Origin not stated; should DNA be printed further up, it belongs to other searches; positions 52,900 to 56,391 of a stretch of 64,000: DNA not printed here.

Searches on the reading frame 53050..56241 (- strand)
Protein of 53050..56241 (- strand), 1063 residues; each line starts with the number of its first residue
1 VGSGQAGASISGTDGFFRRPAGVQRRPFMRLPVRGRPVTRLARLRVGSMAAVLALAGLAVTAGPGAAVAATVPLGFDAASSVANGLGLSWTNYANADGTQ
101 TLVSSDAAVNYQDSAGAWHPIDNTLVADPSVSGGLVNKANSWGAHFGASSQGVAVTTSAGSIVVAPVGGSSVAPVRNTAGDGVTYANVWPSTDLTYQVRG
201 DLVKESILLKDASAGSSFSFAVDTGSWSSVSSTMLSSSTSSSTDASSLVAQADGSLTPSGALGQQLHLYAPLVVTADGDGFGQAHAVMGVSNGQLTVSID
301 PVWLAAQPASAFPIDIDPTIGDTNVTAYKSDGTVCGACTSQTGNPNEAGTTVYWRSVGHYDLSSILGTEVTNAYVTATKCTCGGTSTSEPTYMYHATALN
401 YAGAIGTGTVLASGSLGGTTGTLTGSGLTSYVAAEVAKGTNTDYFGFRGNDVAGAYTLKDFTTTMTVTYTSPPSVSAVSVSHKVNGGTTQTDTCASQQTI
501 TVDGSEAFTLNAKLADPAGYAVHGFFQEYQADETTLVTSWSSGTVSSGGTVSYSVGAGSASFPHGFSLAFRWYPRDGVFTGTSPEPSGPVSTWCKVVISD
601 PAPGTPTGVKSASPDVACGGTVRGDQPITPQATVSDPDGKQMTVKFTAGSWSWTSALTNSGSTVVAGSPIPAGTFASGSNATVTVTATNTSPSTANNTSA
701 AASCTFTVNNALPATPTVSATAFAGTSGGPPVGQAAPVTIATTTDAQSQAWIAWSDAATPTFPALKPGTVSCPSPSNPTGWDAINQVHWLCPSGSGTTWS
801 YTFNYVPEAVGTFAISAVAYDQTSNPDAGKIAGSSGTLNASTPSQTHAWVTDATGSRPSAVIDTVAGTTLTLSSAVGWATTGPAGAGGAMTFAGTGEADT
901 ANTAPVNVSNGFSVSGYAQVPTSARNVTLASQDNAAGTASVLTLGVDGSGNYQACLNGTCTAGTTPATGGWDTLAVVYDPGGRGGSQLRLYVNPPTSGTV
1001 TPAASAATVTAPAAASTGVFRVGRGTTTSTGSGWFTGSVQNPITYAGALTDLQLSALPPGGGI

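Call 3: search_protein_families(library=pfam, proteins=[window:53050-56241:-], max_evalue=0.01)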
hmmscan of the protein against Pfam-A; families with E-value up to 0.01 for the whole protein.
window:53050-56241:- (1063 aa): 0 families

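Call 11: search_protein_families(library=ncbifam, proteins=[window:53050-56157:-], max_evalue=0.01)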
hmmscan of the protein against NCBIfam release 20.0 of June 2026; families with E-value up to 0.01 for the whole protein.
window:53050-56157:- (1035 aa): 0 families

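Call 12: find_homologous_proteins(query=window:53050-56157:-)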
Query window:53050-56157:- (1035 aa): 7 proteins with E <= 0.001 among 8000 candidates.
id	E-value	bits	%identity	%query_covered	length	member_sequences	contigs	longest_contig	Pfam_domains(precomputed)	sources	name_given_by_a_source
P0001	0.0e+0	2172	100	98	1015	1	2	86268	-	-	-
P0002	8.8e-116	407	36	93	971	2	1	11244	-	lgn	-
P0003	1.0e-109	387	35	98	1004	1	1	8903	PF13385.14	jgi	jgi:hypothetical protein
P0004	5.3e-96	341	34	90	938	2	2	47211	-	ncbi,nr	ncbi:MAG: LamG domain-containing protein [Actinomycetota bacterium]|nr:LamG domain-containing protei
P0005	6.7e-85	305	32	94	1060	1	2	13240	-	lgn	-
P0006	7.6e-75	271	37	54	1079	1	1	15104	-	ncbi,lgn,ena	-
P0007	8.7e-8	49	29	26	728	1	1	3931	PF05593.20,PF24517.3,PF25023.2,PF20148.5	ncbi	-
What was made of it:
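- On LamG / concanavalin-A-like lectin domain protein: Homologue P0003 carries PF13385 (call 12).
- Checked: One homologue carries PF13385 and one is named LamG by NCBI (call 12).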

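Call 15: find_encoding_contigs(protein=P0004, flank=10000, max_places=3)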
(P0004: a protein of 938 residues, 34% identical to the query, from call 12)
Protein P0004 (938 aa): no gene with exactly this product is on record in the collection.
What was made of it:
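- Tried and rejected: The context of P0004 could not be looked up (call 15).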

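Call 16: find_encoding_contigs(protein=P0002, flank=10000, max_places=3)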
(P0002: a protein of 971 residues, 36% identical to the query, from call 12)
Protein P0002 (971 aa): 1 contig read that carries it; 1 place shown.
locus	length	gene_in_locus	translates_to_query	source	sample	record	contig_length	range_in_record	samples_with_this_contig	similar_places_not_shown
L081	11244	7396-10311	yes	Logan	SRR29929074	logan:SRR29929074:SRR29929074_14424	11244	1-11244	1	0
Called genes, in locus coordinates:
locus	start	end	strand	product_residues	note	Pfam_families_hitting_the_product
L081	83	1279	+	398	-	PF00296:Bac_luciferase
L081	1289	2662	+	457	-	PF00296:Bac_luciferase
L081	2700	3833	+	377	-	PF00296:Bac_luciferase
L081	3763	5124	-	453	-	PF02254:TrkA_N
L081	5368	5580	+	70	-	-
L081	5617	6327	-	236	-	PF01435:Peptidase_M48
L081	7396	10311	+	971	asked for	-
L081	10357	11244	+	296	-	?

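Call 17: find_encoding_contigs(protein=P0005, flank=10000, max_places=3)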
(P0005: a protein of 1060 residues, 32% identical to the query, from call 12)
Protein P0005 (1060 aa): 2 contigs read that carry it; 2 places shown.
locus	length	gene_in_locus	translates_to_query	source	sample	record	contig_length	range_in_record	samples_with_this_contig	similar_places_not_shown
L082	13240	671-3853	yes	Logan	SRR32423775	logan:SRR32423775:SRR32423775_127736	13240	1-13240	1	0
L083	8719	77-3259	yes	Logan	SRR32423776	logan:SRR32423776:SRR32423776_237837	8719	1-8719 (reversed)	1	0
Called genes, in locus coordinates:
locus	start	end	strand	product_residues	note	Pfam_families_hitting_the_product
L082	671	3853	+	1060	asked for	-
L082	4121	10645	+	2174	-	PF05593:RHS_repeat (faint), PF25023:TEN_YD-shell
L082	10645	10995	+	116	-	-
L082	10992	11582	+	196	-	-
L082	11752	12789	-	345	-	-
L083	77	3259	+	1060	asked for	-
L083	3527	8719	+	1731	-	?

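Call 18: find_encoding_contigs(protein=P0006, flank=10000, max_places=3)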
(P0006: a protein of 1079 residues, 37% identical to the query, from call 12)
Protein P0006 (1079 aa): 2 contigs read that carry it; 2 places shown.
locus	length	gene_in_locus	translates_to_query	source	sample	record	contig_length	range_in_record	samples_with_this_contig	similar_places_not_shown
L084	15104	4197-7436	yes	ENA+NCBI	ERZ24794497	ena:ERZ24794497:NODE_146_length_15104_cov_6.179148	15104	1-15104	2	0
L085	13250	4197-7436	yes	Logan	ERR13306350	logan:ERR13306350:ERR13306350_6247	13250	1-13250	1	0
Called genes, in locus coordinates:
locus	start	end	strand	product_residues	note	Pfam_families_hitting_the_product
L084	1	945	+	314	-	?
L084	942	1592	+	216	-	PF00072:Response_reg, PF00196:GerE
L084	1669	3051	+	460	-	PF00171:Aldedh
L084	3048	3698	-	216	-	-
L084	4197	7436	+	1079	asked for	-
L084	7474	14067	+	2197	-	-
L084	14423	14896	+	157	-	PF10756:bPH_6 (weak)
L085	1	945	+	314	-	?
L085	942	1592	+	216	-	PF00072:Response_reg, PF00196:GerE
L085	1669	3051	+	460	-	PF00171:Aldedh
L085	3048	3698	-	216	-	-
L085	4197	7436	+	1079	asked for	-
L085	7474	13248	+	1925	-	?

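Call 19: find_encoding_contigs(protein=P0003, flank=10000, max_places=3)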
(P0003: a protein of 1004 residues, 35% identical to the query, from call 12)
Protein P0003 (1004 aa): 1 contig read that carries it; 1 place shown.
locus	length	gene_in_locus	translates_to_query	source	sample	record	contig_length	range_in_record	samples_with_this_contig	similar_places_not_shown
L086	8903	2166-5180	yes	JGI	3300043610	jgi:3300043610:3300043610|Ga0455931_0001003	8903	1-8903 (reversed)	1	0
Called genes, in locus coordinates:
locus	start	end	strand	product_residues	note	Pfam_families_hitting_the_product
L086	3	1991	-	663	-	?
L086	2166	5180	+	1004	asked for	PF13385:Laminin_G_3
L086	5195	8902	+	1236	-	?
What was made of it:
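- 53050..56157 (-): Secreted LamG-like partner ('lectin arm'), 1035 aa. It has an N-terminal module shared with single-chain RHS toxins, Ig-like repeats and a C-terminal ConA/LamG-type jelly roll. Homologues are always followed by an RHS gene (calls 16-19).
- All four partner homologues whose context could be read are followed within 14-267 bp by an RHS gene, next to ordinary non-conjugation genes rather than T4SS genes (calls 16-19). All four homologues with readable context are paired with RHS genes away from any T4SS gene (calls 16-19). Homologous cassettes occur without any T4SS gene nearby (calls 16-19).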

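Call 20: find_encoding_contigs(protein=P0001, flank=10000, max_places=3)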
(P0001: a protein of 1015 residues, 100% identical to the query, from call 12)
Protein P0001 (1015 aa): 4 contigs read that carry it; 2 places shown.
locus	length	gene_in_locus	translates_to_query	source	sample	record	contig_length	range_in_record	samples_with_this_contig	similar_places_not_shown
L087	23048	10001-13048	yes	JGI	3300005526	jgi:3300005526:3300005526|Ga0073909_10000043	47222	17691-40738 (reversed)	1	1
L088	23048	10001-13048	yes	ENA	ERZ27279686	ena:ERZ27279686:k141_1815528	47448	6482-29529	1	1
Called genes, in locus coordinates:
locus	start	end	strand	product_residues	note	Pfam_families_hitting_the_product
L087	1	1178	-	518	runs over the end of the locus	-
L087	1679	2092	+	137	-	-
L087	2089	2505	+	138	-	-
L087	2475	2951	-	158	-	-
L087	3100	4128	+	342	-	PF00877:NLPC_P60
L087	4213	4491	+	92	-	PF19607:DUF6112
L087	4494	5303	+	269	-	-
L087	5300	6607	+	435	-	-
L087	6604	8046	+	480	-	-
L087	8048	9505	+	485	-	-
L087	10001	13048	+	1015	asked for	-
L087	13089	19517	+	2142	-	PF25023:TEN_YD-shell (faint), PF05593:RHS_repeat (faint)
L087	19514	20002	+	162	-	-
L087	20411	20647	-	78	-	-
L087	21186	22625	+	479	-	PF02534:T4SS-DNA_transf, PF10412:TrwB_AAD_bind, PF12696:TraG-D_C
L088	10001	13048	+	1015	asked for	-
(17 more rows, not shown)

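Call 25: search_solved_structures(query=A1, max_evalue=1)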
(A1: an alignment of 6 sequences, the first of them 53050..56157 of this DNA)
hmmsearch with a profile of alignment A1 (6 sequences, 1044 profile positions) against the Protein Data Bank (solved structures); distinct sequences matched with E-value up to 1: 4.
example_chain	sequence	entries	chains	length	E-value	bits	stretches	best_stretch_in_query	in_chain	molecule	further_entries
6lve_A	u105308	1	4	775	6.5e-05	24.2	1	879-1033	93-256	N,N-dimethylformamidase large subunit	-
6lvd_A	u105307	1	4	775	6.6e-05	24.2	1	879-1033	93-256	N,N-dimethylformamidase large subunit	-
6lvb_A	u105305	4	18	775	6.6e-05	24.2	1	879-1033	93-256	N,N-dimethylformamidase large subunit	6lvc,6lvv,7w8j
3flp_A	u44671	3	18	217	0.0028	18.8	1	938-1036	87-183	SAP-like pentraxin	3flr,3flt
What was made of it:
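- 53050..56157 (-): C-terminal jelly-roll profile hit E 6.5e-5 (call 25).
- On LamG / concanavalin-A-like lectin domain protein: A family profile matches ConA-like domains in the PDB (E 6.5e-5 and 0.0028; call 25).
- Checked: A profile of six homologues matches ConA/LamG-type jelly rolls at its C-terminal ~155 positions (6lve E 6.5e-5; pentraxin 3flp E 0.0028; call 25).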

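Call 26: search_protein_families(library=pfam, alignment_id=A1, max_evalue=0.1)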
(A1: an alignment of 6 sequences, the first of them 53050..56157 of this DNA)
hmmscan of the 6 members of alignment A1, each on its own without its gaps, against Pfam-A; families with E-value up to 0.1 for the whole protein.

A. member 1, window:53050-56157:- (1035 aa): 0 families

B. families by the number of members that match (of 6 scanned): 2 families
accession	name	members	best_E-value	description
PF25788.1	Ig_Rha78A_N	3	2.2e-05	Rha78A-like, N-terminal immunoglobulin domain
PF07151.18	DUF1391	1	0.01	Protein of unknown function (DUF1391)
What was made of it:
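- On Tc toxin complex: The partner family has no TcA match in Pfam, NCBIfam or PDB searches (calls 3, 11, 25, 26).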

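Call 74: find_homologous_proteins(query=A1, max_evalue=0.00001)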
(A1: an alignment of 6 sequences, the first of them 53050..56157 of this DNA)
Query A1 (6 sequences) (1035 aa, profile of the alignment): 14 proteins with E <= 0.00001 among 8000 candidates.
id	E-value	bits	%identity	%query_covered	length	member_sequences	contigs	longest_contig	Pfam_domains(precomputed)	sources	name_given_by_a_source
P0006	0.0e+0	1526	37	54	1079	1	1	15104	-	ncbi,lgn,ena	-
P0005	0.0e+0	1523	32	94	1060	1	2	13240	-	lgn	-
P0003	0.0e+0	1488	35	98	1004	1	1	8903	PF13385.14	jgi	jgi:hypothetical protein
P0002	0.0e+0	1470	36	93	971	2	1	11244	-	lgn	-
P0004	0.0e+0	1392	34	90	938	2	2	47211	-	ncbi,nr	ncbi:MAG: LamG domain-containing protein [Actinomycetota bacterium]|nr:LamG domain-containing protei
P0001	0.0e+0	1258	100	98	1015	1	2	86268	-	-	-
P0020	2.5e-34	137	26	11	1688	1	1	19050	PF13385.14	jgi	jgi:hypothetical protein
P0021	4.6e-30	122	24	38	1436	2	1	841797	PF13385.14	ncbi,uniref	ncbi:LamG-like jellyroll fold domain-containing protein [Streptomyces sp. NPDC013740]|uniref:LamG-li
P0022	6.2e-18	82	24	18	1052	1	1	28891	PF13385.14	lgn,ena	-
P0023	3.0e-17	80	29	20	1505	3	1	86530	PF00354.25,PF13385.14,PF14200.13,PF02210.32,PF00652.29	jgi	-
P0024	7.4e-11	59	26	13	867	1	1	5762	PF07495.20,PF19077.7,PF17936.8,PF00630.26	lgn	-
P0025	2.4e-10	57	30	26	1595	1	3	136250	PF05593.20,PF24517.3,PF25023.2,PF06848.18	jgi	jgi:RHS repeat-associated protein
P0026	2.6e-10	57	-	-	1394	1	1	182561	PF01839.30,PF13385.14,PF14200.13,PF00652.29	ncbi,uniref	ncbi:ricin-type beta-trefoil lectin domain protein [Kitasatospora sp. NPDC094015]|uniref:ricin-type 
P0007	1.0e-9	55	29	26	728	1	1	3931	PF05593.20,PF24517.3,PF25023.2,PF20148.5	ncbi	-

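Call 76: search_protein_families(library=pfam, proteins=[P0025, P0007, P0021, P0020], max_evalue=0.001)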
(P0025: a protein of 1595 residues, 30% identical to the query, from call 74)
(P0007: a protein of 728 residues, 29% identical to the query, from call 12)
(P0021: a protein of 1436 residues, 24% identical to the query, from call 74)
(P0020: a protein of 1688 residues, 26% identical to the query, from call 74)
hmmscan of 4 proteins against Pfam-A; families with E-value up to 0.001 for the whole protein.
P0025 (1595 aa): 3 families
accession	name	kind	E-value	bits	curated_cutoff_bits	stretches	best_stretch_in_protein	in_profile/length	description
PF05593.20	RHS_repeat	-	7.1e-29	100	22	2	732-762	6-37/38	RHS Repeat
PF24517.2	CBM96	-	1.4e-07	31.9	26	1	318-411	2-96/164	Carbohydrate-binding module family 96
PF06848.17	Disaggr_repeat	-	8.1e-07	29.3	33.9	1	331-432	6-108/179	Disaggregatase related repeat domain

P0007 (728 aa): 3 families
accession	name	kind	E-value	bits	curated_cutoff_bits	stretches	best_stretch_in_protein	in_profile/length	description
PF24517.2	CBM96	-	9.8e-08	32.4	26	1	259-433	2-163/164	Carbohydrate-binding module family 96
PF20148.4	DUF6531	-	1.5e-07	32.1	24.1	1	459-526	3-68/74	Domain of unknown function (DUF6531)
PF05593.20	RHS_repeat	-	3.2e-07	31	22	2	618-650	5-37/38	RHS Repeat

P0021 (1436 aa): 2 families
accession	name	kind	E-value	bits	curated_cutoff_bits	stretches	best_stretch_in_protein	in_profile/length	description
PF13385.13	Laminin_G_3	-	1.2e-37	129.8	27.6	2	1044-1199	14-150/151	Concanavalin A-like lectin/glucanases superfamily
PF13517.12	FG-GAP_3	-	0.00011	23.2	26.9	1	692-745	1-56/61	FG-GAP-like repeat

P0020 (1688 aa): 1 family
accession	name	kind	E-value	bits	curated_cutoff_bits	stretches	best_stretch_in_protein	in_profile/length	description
PF13385.13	Laminin_G_3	-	3.1e-55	186.9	27.6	3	1307-1466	2-151/151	Concanavalin A-like lectin/glucanases superfamily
